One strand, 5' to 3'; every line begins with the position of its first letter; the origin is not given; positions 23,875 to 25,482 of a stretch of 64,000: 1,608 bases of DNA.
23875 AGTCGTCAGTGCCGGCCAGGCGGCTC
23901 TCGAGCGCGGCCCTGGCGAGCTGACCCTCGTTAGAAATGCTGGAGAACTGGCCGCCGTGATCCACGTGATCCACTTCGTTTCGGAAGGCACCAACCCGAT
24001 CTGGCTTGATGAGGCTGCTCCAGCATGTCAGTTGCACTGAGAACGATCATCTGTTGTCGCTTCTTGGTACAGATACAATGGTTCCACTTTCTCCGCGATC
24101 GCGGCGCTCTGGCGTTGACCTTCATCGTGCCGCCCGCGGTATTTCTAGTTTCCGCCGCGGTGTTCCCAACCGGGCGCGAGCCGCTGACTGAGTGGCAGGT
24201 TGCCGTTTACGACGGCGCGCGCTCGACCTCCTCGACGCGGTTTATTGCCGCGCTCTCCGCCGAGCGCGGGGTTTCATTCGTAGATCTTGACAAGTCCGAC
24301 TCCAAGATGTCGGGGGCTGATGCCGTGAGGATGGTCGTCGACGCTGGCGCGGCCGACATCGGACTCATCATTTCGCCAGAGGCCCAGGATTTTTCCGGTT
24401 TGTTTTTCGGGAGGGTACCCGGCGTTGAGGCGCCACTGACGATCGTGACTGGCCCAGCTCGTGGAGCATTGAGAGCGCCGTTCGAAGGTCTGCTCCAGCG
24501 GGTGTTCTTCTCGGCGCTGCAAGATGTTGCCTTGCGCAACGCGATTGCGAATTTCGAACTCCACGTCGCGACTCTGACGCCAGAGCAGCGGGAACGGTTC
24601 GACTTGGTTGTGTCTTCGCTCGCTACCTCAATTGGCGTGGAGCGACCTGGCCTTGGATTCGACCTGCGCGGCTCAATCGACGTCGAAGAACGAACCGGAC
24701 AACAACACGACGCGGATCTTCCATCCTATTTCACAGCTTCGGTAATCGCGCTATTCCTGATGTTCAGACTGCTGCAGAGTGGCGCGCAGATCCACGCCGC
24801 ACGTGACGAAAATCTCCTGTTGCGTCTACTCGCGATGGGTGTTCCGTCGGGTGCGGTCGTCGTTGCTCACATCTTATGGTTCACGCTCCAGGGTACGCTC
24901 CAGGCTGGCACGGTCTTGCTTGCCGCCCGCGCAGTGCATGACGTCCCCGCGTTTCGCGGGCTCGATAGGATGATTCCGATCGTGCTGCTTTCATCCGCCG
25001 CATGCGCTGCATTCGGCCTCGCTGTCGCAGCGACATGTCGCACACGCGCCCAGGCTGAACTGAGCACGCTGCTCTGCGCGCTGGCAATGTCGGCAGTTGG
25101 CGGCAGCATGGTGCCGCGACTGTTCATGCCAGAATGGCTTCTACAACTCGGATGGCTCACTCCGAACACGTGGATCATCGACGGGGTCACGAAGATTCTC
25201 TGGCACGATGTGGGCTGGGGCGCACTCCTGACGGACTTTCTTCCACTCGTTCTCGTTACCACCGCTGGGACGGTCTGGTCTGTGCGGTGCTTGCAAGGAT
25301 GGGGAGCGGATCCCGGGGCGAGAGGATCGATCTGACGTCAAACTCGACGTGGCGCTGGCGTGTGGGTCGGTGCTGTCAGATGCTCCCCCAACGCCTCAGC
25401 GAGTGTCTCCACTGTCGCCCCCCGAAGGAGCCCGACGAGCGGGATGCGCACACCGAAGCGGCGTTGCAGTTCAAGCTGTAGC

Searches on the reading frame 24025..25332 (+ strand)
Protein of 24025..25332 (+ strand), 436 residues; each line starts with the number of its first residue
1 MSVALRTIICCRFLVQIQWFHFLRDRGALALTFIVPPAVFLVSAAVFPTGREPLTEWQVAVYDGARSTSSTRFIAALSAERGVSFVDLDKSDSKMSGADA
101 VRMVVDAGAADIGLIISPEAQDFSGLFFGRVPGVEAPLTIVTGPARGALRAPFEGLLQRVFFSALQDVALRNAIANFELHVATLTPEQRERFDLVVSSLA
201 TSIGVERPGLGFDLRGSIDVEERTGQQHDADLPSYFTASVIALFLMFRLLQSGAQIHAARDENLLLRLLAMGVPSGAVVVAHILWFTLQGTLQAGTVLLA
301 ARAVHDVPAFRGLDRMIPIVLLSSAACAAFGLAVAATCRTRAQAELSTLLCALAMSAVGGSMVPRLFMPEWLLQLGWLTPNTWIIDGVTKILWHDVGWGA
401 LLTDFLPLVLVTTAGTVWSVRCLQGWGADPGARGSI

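Call 29: search_protein_families(library=pfam, proteins=[window:24025-25332:+], max_evalue=0.0001)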
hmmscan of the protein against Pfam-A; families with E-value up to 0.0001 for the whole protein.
window:24025-25332:+ (436 aa): 2 families
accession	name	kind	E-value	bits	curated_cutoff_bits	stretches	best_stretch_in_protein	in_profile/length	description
PF01061.29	ABC2_membrane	-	1.4e-16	61.1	26.9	1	234-392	50-210/211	ABC-2 type transporter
PF12698.13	ABC2_membrane_3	-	2.6e-15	56.8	31.6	1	217-411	145-337/347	ABC-2 family transporter protein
